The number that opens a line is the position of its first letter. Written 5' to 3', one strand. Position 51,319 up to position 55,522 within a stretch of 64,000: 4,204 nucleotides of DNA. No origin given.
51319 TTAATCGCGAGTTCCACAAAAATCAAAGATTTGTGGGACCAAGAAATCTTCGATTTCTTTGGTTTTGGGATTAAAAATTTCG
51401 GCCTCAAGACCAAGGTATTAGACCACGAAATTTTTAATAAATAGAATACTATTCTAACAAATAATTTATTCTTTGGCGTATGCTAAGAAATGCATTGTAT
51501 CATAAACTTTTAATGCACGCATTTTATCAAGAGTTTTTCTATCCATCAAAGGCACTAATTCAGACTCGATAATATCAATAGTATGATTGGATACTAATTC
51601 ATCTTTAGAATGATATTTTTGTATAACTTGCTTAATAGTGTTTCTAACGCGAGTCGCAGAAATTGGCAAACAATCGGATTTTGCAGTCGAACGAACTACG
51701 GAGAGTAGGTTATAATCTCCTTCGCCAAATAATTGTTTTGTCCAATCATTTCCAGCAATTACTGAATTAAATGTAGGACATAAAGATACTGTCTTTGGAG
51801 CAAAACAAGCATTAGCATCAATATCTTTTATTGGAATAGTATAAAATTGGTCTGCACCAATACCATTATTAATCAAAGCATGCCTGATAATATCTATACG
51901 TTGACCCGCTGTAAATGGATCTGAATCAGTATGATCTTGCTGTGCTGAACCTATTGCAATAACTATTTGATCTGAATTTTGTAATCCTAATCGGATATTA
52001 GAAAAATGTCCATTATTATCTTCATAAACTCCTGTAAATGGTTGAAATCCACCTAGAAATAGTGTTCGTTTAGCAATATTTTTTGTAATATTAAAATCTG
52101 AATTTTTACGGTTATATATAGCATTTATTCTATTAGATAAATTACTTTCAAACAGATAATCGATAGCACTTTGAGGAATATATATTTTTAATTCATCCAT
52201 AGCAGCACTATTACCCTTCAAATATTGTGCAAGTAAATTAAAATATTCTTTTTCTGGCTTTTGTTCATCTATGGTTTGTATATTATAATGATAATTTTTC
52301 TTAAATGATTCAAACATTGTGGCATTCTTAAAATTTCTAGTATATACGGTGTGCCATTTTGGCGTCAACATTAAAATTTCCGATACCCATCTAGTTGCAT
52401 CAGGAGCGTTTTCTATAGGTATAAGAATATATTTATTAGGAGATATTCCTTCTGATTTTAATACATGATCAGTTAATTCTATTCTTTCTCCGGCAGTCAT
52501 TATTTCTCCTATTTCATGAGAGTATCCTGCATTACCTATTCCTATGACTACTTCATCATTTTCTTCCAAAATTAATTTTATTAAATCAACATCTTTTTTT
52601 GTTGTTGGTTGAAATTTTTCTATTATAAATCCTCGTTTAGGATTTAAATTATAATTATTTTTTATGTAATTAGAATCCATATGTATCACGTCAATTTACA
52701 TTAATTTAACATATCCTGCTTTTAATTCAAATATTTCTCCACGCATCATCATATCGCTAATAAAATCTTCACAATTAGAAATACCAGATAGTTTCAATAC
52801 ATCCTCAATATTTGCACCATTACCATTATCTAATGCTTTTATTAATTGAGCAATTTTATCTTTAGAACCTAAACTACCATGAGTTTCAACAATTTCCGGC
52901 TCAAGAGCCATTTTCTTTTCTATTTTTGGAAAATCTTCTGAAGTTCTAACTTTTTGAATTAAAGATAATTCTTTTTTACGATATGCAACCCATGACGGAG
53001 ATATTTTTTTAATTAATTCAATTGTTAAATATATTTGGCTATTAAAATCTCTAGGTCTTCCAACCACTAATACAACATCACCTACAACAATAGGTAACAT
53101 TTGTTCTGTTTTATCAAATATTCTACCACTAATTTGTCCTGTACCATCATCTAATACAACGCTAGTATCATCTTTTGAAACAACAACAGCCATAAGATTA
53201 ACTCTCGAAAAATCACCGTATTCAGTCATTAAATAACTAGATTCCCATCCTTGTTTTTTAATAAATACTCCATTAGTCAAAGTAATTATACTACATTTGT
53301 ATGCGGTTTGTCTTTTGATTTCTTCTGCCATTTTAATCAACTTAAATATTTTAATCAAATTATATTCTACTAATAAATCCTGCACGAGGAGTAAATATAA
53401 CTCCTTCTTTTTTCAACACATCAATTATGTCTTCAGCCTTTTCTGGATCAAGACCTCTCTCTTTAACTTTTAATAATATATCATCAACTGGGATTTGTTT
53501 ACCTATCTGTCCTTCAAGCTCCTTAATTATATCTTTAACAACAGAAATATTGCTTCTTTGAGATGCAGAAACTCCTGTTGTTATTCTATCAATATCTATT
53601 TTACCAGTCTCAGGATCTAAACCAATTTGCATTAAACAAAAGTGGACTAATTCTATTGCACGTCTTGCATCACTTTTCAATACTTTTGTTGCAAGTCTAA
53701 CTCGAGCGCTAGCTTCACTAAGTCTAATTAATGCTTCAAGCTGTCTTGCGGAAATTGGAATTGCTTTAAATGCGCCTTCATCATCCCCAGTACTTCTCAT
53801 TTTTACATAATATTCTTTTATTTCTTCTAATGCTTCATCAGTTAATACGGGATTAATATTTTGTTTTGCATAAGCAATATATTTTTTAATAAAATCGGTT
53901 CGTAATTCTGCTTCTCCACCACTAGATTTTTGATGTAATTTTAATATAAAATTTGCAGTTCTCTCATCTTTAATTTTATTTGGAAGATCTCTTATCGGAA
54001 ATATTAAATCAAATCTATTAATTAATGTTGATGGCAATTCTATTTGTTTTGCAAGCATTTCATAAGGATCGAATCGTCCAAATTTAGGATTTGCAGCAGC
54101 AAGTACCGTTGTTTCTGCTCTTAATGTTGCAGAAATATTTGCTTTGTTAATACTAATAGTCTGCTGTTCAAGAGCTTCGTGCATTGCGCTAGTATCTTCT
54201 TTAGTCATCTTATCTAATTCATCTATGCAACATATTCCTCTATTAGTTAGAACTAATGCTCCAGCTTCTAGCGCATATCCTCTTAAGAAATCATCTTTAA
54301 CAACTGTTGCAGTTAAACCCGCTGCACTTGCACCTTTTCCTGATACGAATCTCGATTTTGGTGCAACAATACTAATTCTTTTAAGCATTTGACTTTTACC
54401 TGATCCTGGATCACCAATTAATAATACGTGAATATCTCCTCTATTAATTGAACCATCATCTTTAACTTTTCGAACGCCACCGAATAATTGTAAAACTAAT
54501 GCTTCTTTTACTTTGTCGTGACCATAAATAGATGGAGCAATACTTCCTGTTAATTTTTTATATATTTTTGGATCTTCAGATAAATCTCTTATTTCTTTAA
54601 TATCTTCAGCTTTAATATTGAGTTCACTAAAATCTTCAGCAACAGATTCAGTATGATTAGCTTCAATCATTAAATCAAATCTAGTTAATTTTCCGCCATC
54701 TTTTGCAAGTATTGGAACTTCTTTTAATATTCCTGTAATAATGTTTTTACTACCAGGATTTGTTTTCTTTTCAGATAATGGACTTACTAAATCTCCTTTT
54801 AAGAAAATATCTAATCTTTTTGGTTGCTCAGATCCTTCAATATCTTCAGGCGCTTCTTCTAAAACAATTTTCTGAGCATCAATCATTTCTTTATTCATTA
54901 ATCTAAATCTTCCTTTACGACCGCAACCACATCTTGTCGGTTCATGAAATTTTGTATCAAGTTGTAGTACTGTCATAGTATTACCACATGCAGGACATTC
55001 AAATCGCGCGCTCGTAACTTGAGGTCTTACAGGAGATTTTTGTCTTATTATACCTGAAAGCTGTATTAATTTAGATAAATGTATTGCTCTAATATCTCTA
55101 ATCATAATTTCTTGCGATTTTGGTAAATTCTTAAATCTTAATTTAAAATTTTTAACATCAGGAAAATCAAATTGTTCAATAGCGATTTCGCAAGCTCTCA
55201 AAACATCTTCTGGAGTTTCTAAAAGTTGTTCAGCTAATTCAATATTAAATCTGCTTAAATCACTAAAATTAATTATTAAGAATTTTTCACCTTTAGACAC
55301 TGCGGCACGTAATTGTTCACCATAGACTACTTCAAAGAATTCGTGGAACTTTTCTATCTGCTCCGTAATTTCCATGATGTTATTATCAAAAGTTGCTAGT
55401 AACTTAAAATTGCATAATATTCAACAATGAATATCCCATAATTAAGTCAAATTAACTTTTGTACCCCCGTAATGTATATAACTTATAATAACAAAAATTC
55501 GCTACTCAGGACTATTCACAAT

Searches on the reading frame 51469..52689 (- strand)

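Call 3: search_protein_families(library=pfam, proteins=[window:51469-52689:-], max_evalue=0.01)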
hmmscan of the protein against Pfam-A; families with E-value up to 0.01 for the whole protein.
window:51469-52689:- (407 aa): 1 family
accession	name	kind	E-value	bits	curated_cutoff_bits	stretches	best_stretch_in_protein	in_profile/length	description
PF01467.32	CTP_transf_like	-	2.3e-11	44.4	21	2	211-350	2-132/133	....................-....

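Call 4: search_protein_families(library=ncbifam, proteins=[window:51469-52689:-], max_evalue=0.01)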
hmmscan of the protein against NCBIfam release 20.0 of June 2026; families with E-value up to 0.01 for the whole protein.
window:51469-52689:- (407 aa): 12 families
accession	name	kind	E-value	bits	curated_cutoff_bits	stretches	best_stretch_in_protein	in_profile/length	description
NF002243.0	PRK01153.1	subfamily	5.7e-59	198.6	127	2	208-375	2-155/175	nicotinamide-nucleotide adenylyltransferase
TIGR01527.1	arch_NMN_Atrans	equivalog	4.1e-49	166.3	181.2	2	208-352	1-135/167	nicotinamide-nucleotide adenylyltransferase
NF003789.0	PRK05379.2-1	equivalog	6.1e-12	45.1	355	2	22-105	12-95/312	bifunctional nicotinamide mononucleotide adenylyltransferase/ADP-ribose pyrophosphatase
NF003785.0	PRK05379.1-1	equivalog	6.4e-10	38.7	418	1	209-289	5-79/347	bifunctional nicotinamide-nucleotide adenylyltransferase/Nudix hydroxylase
NF003791.0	PRK05379.2-3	equivalog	1.5e-09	37.5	409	1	209-288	8-79/340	bifunctional nicotinamide-nucleotide adenylyltransferase/Nudix hydroxylase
NF003786.0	PRK05379.1-2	equivalog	1e-08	34.8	397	1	209-292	17-92/354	bifunctional nicotinamide-nucleotide adenylyltransferase/Nudix hydroxylase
NF010365.0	PRK13793.1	equivalog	1.6e-08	34.4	198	1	210-269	8-61/196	nicotinate-nicotinamide nucleotide adenylyltransferase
NF003790.0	PRK05379.2-2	equivalog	1.2e-07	31.2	403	1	228-290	35-97/354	bifunctional nicotinamide mononucleotide adenylyltransferase/ADP-ribose pyrophosphatase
NF003788.0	PRK05379.1-5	equivalog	1.4e-07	31.2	354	1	210-275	9-68/351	bifunctional nicotinamide-nucleotide adenylyltransferase/Nudix hydroxylase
TIGR00125.1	cyt_tran_rel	domain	3.5e-07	30.3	27.7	1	211-271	4-59/65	adenylyltransferase/cytidyltransferase family protein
NF003787.0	PRK05379.1-4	equivalog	8e-06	25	449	0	210-272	13-69/346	bifunctional nicotinamide-nucleotide adenylyltransferase/Nudix hydroxylase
TIGR01510.1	coaD_prev_kdtB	equivalog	0.0033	17.5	103.3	0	209-272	2-56/155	pantetheine-phosphate adenylyltransferase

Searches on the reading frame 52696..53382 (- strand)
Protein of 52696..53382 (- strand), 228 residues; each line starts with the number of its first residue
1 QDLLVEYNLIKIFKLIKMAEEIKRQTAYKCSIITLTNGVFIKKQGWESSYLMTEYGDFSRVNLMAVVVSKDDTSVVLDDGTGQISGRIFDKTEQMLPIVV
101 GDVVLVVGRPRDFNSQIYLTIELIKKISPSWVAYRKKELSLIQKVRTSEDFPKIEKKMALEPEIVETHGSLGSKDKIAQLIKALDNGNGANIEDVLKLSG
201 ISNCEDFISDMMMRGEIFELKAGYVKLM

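Call 12: search_protein_families(library=pfam, proteins=[window:52696-53382:-], max_evalue=0.001)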
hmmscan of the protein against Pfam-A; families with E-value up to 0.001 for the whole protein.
window:52696-53382:- (228 aa): 1 family
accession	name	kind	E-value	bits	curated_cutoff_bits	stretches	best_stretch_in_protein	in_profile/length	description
PF01336.31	tRNA_anti-codon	-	3.2e-05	24.2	27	1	73-125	14-73/75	OB-fold nucleic acid binding domain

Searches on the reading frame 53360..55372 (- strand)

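Call 12: search_protein_families(library=pfam, proteins=[window:53360-55372:-], max_evalue=0.001)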
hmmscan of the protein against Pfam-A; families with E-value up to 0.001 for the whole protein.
window:53360-55372:- (670 aa): 10 families
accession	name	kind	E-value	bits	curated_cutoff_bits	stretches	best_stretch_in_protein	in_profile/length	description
PF00493.29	MCM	-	2.6e-91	305.2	23.3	1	257-480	1-224/224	MCM P-loop domain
PF17855.7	MCM_lid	-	1.1e-27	96.7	27.4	1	493-578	1-85/87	MCM AAA-lid domain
PF17207.9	MCM_OB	-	1.4e-23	83.4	24.8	1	91-219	2-125/126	MCM OB domain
PF01078.27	Mg_chelatase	-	3.6e-11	43.3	20.3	1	367-429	96-158/207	Magnesium chelatase, subunit ChlI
PF14551.11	MCM_N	-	4.4e-10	40.3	24.9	1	8-68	3-72/95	MCM N-terminal domain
PF21120.3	MCM_WH_arc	-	1.3e-09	38.3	26.1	1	609-667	3-62/63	Archaeal MCM, winged-helix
PF07728.20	AAA_5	-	6.9e-08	33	22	1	315-430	1-124/139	AAA domain (dynein-related subfamily)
PF13175.12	AAA_15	-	0.0002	21.5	32.1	1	316-528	26-152/374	AAA ATPase domain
PF00004.35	AAA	-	0.00052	20.9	21.2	0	316-429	1-110/131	ATPase family associated with various cellular activities (AAA)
PF07726.17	AAA_3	-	0.00063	20.1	27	0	315-429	1-112/131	ATPase family associated with various cellular activities (AAA)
